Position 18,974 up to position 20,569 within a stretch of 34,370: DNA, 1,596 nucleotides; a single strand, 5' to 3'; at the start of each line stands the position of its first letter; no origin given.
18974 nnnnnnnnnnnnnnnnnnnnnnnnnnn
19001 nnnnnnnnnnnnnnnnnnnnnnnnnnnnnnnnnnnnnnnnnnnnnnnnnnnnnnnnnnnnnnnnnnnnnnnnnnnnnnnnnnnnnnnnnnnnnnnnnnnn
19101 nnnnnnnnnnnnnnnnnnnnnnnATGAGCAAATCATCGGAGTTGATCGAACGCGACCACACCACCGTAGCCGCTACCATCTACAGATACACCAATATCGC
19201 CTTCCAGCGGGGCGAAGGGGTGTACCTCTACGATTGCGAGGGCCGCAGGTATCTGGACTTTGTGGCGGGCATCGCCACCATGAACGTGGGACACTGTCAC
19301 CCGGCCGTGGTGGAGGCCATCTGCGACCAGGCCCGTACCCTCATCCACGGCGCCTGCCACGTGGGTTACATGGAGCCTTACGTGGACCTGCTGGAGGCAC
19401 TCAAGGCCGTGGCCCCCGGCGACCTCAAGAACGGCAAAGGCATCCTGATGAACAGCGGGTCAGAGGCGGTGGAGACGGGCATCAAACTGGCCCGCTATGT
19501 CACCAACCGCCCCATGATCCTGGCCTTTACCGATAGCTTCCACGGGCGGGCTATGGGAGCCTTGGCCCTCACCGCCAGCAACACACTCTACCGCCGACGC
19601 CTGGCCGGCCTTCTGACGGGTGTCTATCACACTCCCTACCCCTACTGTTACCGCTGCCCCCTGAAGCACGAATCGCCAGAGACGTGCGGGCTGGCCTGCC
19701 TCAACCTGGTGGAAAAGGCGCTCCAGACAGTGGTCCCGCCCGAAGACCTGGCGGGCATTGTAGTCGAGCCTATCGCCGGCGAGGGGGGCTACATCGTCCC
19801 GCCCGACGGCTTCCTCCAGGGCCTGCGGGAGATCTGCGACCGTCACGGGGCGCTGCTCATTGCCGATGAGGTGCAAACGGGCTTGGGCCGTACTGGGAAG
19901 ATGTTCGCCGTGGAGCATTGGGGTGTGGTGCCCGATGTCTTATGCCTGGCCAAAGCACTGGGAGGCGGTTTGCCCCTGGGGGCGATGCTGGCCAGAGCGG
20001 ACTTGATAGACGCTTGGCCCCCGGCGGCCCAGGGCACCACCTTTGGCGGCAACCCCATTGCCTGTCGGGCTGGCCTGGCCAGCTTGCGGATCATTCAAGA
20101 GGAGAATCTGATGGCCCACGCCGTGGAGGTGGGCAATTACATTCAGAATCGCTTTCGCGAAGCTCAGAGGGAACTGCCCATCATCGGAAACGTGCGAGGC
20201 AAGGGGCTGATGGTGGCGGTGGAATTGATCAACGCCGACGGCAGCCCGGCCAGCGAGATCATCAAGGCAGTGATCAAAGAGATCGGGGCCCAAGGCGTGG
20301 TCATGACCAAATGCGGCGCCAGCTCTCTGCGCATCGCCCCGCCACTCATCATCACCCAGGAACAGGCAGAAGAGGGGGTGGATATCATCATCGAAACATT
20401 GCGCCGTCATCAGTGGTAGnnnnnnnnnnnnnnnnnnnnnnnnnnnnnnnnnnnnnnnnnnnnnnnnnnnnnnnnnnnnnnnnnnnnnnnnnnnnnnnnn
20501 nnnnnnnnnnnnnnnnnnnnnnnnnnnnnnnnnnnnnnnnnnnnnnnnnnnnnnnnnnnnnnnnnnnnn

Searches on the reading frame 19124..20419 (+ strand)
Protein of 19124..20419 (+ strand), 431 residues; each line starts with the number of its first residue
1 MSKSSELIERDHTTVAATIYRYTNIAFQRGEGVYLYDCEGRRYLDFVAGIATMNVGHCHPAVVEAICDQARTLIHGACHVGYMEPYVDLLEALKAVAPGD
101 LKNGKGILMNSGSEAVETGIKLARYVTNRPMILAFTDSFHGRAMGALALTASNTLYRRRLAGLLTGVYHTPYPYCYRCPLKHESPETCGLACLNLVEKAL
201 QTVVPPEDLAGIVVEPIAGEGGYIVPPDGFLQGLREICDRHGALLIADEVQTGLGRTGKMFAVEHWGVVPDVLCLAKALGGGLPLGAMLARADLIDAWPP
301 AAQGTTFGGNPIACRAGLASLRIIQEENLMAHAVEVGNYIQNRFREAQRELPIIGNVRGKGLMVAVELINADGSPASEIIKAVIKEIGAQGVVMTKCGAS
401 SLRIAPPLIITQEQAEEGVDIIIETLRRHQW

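Call 3: search_protein_families(library=pfam, proteins=[window:19124-20419:+])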
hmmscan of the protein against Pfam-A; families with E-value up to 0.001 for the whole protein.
window:19124-20419:+ (431 aa): 1 family
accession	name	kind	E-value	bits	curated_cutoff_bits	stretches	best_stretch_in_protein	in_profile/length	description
PF00202.27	Aminotran_3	-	2e-125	419.1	30.5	1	23-425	9-402/403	Aminotransferase class-III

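Call 4: search_protein_families(library=ncbifam, proteins=[window:19124-20419:+])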
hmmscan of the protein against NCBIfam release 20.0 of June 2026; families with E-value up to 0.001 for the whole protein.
window:19124-20419:+ (431 aa): 69 families (the best 25 are shown)
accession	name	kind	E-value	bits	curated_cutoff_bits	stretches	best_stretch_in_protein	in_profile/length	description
NF004426.0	PRK05769.1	equivalog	1.3e-156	521.8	552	1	2-428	15-439/441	acetyl ornithine aminotransferase family protein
NF005993.0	PRK08117.1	subfamily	3.3e-149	497.2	574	1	3-427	4-428/433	aspartate aminotransferase family protein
NF006228.0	PRK08360.1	equivalog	1.4e-119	399.6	608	1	3-426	2-424/443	aspartate aminotransferase family protein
NF004714.0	PRK06058.1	subfamily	7.2e-115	384.2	639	1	3-428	22-446/447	4-aminobutyrate--2-oxoglutarate transaminase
TIGR00700.1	GABAtrnsam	equivalog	1.9e-114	382.6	506.65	1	15-427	7-419/420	4-aminobutyrate--2-oxoglutarate transaminase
NF005376.0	PRK06918.1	equivalog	2.5e-110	368.9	676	1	3-428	16-443/451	4-aminobutyrate--2-oxoglutarate transaminase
NF005692.0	PRK07495.1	equivalog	6.5e-107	357.8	724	1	4-427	3-420/425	4-aminobutyrate--2-oxoglutarate transaminase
TIGR00707.1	argD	subfamily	1.2e-105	353.5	410.05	1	18-424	4-378/381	acetylornithine/succinylornithine family transaminase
NF005985.0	PRK08088.1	equivalog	4.4e-104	348.5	713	1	2-426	2-421/426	4-aminobutyrate--2-oxoglutarate transaminase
NF002874.0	PRK03244.1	equivalog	3.4e-103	345.5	457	1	9-427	11-393/399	acetylornithine transaminase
NF006368.0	PRK08593.1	equivalog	3.6e-102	342.3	570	1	1-427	3-430/448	aspartate aminotransferase family protein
NF005272.0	PRK06777.1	equivalog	4.1e-100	335.3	725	1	3-427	2-420/421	4-aminobutyrate--2-oxoglutarate transaminase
NF049976.1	AmadipTransam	equivalog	5.7e-98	328.5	650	1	13-427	4-413/416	2-aminoadipate transaminase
NF045634.1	LeuMetRace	equivalog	7.3e-98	328.1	800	1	4-424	3-422/432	leucine/methionine racemase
NF005393.0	PRK06938.1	subfamily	1.7e-91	306.9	671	1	15-426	41-462/469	diaminobutyrate--2-oxoglutarate transaminase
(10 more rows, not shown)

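Call 25: search_solved_structures(query=window:19124-20419:+, max_evalue=1e-60)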
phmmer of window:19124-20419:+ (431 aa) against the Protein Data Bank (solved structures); distinct sequences matched with E-value up to 1e-60: 53.
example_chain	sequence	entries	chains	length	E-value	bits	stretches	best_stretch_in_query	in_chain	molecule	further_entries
7vno_A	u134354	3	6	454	1.4e-97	330.6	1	3-427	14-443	454aa long hypothetical 4-aminobutyrate aminotransferase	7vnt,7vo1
1sf2_A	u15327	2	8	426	4.8e-89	302.4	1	2-424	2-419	4-aminobutyrate aminotransferase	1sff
1szu_A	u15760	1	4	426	1.8e-88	300.6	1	2-424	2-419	4-aminobutyrate aminotransferase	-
1szk_A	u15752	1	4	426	2.3e-88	300.2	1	2-424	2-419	4-aminobutyrate aminotransferase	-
1szs_A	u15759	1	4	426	4e-88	299.4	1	2-424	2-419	4-aminobutyrate aminotransferase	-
6wj8_A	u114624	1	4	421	4.2e-87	296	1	3-427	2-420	4-aminobutyrate aminotransferase PuuE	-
4ffc_A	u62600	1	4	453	2.1e-85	290.4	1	4-427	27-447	4-aminobutyrate aminotransferase (GabT)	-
2eo5_A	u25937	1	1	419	6.2e-84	285.6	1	25-425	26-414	419aa long hypothetical aminotransferase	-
9wrf_A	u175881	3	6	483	1.4e-83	284.4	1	3-427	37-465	Broad substrate specificity amino-acid racemase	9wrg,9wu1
4atp_A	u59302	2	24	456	1.8e-83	284.1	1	3-429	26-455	4-AMINOBUTYRATE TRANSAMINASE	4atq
3oks_A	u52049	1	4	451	2.5e-83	283.6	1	3-427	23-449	4-aminobutyrate transaminase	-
6j2v_A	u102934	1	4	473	1.9e-82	280.7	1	8-429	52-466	PLP-dependent aminotransferases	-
3q8n_A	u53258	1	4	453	3.4e-82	279.8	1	5-423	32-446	4-aminobutyrate transaminase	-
9wqz_A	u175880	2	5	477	6.1e-82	279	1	4-425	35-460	Alanine/serine racemase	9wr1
7jh3_A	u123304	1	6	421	2.7e-80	273.6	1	23-424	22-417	4-aminobutyrate aminotransferase PuuE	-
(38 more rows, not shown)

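Call 65: search_solved_structures(query=window:19124-20419:+, max_evalue=1e-85, show_alignments=2)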
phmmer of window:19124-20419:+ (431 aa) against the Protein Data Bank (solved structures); distinct sequences matched with E-value up to 1e-85: 6.
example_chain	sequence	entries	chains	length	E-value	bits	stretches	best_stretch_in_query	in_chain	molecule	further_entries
7vno_A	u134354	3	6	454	1.4e-97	330.6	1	3-427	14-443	454aa long hypothetical 4-aminobutyrate aminotransferase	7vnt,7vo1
1sf2_A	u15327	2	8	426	4.8e-89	302.4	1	2-424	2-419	4-aminobutyrate aminotransferase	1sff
1szu_A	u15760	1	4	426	1.8e-88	300.6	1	2-424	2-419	4-aminobutyrate aminotransferase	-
1szk_A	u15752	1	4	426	2.3e-88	300.2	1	2-424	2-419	4-aminobutyrate aminotransferase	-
1szs_A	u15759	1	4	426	4e-88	299.4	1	2-424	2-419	4-aminobutyrate aminotransferase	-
6wj8_A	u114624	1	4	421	4.2e-87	296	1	3-427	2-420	4-aminobutyrate aminotransferase PuuE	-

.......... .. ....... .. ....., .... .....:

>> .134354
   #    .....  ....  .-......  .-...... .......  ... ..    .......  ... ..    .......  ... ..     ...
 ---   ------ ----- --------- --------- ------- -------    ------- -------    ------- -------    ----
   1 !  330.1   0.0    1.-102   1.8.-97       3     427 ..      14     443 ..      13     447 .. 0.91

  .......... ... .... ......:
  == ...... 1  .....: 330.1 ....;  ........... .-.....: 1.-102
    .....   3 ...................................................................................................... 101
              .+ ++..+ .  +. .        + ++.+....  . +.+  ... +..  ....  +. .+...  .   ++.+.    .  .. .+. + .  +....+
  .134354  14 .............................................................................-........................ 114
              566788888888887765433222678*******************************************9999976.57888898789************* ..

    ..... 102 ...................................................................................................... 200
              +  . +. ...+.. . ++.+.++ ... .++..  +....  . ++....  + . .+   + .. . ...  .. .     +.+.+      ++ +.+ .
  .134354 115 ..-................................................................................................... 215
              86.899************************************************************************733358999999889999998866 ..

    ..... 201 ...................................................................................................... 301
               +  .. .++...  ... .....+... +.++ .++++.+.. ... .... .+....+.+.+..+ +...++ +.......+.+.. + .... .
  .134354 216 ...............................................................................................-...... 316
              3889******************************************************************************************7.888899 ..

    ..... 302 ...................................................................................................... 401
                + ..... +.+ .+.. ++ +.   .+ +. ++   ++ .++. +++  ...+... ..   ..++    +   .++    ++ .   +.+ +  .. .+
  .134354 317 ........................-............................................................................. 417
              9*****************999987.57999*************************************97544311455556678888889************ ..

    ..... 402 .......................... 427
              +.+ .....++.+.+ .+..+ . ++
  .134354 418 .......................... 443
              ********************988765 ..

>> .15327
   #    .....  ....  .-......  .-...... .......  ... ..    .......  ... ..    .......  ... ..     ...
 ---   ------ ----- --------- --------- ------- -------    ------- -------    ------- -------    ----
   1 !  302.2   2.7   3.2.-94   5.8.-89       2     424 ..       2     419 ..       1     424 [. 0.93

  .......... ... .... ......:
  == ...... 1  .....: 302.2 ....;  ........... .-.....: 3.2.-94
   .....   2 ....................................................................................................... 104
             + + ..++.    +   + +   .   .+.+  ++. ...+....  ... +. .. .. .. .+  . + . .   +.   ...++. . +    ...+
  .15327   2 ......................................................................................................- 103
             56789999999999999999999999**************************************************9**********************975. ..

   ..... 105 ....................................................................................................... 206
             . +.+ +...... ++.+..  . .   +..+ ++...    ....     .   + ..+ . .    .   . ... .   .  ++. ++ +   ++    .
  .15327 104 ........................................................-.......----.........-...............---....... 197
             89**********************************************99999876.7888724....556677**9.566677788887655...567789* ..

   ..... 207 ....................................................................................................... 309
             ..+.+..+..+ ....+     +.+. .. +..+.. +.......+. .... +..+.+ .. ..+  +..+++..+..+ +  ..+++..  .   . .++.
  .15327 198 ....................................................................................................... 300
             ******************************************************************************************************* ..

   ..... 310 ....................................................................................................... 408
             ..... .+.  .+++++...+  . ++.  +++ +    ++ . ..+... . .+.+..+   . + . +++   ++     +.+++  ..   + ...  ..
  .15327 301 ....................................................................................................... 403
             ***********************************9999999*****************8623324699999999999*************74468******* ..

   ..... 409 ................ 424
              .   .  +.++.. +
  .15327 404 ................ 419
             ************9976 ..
